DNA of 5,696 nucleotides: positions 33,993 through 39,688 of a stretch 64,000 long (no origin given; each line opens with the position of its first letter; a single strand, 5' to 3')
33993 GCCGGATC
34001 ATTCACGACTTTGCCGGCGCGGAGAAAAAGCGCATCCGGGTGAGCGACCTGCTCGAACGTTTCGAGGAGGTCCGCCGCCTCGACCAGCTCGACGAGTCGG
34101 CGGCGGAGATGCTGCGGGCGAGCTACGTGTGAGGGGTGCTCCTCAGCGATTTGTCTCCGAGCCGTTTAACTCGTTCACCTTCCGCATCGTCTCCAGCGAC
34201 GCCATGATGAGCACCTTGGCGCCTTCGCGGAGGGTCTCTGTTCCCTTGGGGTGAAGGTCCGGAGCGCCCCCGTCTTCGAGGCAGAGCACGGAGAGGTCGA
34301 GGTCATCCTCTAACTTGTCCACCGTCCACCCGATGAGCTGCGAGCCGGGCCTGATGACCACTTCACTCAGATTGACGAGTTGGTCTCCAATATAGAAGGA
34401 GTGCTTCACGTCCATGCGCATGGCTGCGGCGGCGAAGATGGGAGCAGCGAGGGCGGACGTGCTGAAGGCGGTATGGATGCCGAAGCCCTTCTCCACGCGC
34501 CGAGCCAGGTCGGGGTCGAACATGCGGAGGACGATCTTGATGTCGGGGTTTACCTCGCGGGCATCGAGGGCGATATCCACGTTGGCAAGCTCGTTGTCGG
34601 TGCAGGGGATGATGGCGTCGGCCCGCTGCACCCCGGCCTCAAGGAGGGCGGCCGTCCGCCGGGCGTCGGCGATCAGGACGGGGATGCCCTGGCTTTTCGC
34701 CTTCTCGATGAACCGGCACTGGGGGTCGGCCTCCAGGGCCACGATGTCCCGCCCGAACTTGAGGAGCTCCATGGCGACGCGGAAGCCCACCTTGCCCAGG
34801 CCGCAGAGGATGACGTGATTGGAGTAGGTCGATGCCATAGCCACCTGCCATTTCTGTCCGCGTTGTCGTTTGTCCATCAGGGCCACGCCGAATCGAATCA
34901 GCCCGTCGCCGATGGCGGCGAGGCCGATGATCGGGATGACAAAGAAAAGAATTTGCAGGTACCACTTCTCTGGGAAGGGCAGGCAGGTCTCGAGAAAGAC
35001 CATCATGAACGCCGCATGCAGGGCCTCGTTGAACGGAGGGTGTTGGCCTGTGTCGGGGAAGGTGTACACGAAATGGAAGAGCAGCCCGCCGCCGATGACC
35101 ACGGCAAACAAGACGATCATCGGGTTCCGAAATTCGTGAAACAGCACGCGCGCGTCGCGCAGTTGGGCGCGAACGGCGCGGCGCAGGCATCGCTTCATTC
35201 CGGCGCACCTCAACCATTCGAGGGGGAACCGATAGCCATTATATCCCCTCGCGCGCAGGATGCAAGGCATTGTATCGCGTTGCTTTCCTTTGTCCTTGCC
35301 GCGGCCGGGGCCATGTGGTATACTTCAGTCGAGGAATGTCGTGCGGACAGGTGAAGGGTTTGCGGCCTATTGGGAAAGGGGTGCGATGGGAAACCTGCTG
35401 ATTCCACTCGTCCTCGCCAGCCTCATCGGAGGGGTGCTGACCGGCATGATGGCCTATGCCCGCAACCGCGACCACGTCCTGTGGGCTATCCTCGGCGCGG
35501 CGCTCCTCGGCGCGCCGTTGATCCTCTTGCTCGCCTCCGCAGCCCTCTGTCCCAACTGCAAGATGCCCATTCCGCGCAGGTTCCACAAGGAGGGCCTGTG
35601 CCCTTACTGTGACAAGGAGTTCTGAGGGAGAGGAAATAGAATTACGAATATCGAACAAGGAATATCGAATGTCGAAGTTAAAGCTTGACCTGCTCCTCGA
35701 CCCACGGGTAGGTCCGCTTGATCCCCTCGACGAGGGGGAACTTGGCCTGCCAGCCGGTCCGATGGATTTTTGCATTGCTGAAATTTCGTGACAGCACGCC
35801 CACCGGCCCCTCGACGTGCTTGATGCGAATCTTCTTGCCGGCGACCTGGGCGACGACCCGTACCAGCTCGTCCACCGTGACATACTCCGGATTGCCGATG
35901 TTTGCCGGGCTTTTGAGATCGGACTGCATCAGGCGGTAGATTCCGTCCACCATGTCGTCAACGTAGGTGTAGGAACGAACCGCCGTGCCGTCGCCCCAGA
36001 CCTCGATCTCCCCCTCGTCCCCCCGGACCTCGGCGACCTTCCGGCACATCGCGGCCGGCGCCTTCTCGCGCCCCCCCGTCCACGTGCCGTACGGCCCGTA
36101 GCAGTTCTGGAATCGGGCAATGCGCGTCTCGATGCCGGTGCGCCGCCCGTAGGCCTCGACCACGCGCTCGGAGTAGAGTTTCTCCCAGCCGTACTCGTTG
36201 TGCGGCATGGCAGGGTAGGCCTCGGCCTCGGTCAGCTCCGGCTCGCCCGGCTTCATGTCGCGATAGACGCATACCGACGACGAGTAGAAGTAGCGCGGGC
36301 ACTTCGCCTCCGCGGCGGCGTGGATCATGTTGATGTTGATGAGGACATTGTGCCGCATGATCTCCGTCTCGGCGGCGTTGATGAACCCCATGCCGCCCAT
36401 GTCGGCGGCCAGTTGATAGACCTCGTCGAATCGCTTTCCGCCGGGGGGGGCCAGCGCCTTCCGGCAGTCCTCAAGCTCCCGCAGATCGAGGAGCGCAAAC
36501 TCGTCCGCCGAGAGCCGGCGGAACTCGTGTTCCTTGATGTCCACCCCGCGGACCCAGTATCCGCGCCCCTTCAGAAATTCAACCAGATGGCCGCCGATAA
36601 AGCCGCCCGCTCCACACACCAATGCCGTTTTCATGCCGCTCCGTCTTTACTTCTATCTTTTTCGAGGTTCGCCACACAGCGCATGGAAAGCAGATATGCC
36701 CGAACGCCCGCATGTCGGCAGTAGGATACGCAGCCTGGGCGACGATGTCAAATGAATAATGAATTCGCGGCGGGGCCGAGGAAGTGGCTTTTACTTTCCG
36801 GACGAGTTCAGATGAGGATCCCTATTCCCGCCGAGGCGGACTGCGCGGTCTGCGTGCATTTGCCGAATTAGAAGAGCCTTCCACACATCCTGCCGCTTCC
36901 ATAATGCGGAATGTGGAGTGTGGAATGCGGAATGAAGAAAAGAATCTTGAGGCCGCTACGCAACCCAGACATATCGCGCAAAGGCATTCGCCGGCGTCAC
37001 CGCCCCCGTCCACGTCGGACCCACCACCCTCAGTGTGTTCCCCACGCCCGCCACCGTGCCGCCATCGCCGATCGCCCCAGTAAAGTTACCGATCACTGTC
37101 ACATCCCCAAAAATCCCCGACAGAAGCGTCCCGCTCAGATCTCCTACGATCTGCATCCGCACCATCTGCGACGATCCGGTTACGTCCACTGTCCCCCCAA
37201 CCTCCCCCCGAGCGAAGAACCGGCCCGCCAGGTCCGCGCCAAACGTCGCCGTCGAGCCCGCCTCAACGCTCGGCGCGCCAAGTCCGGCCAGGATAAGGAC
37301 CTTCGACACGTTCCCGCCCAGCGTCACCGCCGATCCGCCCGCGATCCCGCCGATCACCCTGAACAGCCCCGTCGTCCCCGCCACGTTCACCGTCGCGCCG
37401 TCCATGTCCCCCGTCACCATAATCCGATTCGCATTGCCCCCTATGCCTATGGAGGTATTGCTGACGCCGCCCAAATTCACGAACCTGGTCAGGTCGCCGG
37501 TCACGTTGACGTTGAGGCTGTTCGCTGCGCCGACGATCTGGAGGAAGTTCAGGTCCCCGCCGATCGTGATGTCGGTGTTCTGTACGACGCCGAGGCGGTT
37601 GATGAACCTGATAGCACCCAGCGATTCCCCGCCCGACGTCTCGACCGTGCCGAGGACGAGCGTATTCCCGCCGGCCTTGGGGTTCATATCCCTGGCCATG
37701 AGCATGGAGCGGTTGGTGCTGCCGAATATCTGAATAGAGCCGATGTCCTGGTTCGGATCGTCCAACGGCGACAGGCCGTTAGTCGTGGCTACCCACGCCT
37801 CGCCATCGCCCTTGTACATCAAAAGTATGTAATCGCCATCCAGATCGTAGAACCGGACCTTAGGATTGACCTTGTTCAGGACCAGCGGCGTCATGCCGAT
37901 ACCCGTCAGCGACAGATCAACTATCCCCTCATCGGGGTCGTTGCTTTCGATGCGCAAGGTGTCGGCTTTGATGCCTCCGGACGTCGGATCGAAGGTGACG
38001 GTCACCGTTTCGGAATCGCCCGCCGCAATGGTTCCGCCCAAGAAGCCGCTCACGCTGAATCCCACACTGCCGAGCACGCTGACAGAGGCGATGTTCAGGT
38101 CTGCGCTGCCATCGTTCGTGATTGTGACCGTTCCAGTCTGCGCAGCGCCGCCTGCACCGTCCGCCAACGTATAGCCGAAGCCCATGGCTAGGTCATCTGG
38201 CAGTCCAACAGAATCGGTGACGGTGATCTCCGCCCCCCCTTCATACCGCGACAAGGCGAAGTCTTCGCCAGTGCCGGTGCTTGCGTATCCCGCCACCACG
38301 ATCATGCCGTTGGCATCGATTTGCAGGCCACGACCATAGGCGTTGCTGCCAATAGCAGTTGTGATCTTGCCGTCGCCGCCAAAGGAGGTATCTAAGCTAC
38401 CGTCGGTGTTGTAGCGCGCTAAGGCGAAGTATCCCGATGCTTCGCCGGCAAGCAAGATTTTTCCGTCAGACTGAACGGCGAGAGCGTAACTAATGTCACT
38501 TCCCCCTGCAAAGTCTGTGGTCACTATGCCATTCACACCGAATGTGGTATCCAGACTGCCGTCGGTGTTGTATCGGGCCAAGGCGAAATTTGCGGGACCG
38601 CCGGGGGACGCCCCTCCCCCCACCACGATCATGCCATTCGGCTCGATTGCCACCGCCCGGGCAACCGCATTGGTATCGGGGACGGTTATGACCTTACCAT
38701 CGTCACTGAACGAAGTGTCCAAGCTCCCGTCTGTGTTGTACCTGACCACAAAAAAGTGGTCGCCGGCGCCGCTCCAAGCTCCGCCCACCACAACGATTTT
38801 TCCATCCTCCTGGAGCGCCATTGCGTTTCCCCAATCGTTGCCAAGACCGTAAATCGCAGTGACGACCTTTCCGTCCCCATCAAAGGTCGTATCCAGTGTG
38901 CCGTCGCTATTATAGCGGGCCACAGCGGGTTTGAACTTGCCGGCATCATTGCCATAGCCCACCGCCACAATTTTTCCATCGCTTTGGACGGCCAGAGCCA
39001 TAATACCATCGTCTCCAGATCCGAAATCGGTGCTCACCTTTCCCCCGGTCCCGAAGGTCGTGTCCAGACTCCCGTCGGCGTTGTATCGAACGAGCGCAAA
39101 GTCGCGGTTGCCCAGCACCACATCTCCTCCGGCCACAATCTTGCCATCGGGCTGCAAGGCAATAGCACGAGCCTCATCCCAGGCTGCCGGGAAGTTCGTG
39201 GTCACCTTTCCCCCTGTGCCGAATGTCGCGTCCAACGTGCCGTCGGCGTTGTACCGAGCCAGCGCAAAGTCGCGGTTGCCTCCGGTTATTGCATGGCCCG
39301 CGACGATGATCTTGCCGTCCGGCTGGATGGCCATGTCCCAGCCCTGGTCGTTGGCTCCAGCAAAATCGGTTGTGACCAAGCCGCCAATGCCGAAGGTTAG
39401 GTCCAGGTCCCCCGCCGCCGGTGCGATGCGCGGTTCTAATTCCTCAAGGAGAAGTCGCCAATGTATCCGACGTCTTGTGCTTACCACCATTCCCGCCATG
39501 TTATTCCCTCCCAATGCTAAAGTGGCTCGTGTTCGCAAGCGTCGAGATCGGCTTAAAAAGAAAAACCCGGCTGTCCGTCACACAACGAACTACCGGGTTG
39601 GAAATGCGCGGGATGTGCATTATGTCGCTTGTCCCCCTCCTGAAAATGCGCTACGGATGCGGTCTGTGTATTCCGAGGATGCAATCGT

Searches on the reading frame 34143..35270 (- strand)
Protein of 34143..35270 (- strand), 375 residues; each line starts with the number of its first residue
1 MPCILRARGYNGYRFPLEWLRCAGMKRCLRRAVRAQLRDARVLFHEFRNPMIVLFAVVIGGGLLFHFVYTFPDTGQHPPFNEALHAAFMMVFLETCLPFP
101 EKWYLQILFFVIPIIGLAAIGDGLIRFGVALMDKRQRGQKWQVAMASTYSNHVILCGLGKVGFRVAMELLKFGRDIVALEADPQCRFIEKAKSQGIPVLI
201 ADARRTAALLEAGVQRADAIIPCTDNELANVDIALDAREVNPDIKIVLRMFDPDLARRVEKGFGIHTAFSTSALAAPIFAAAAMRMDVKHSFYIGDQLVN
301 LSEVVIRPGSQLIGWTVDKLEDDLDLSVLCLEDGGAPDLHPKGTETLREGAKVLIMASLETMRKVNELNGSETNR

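Call 32: search_protein_families(library=pfam, proteins=[window:34143-35270:-])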
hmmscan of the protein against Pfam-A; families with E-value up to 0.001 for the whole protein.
window:34143-35270:- (375 aa): 2 families
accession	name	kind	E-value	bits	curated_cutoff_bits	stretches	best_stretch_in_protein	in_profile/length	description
PF02254.24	TrkA_N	-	2.1e-22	80.1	23.8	1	153-270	1-115/116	TrkA-N domain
PF13241.12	NAD_binding_7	-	0.00028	21.8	22.1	1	150-239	7-84/104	Putative NAD(P)-binding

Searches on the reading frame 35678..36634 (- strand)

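Call 32: search_protein_families(library=pfam, proteins=[window:35678-36634:-])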
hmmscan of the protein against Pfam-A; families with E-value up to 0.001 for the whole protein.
window:35678-36634:- (318 aa): 6 families
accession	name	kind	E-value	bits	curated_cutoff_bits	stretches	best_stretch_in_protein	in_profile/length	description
PF01370.27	Epimerase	-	1.4e-45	156.1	20.9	1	4-239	1-232/240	NAD dependent epimerase/dehydratase family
PF16363.11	GDP_Man_Dehyd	-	7.9e-27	95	27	1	5-272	1-273/332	GDP-mannose 4,6 dehydratase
PF01073.25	3Beta_HSD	-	5e-06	26.2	22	1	5-183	1-186/280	3-beta hydroxysteroid dehydrogenase/isomerase family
PF05368.20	NmrA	-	5.4e-06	26.7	27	1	2-132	3-119/298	NmrA-like family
PF07993.18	NAD_binding_4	-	3.9e-05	23.4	20.1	1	87-180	103-209/258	Male sterility protein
PF13460.12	NAD_binding_10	-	0.00074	19.9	27.2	0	8-137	1-115/184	NAD(P)H-binding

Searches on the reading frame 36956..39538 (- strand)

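Call 32: search_protein_families(library=pfam, proteins=[window:36956-39538:-])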
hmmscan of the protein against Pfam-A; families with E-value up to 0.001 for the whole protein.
window:36956-39538:- (860 aa): 4 families
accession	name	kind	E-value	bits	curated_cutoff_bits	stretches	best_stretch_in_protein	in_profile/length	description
PF17164.10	DUF5122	-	5.8e-76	250.9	27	6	72-106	1-36/36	Domain of unknown function (DUF5122) beta-propeller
PF15780.11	ASH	-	3.8e-06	27.4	27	1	464-534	22-92/98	Abnormal spindle-like microcephaly-assoc'd, ASPM-SPD-2-Hydin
PF22544.2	HYDIN_VesB_CFA65-like_Ig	-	2.4e-05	25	25.5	1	466-537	20-92/100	HYDIN/CFA65/VesB-like, Ig-like domain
PF07610.17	DUF1573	-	0.00045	20.6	26.1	1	465-546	17-96/98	Protein of unknown function (DUF1573)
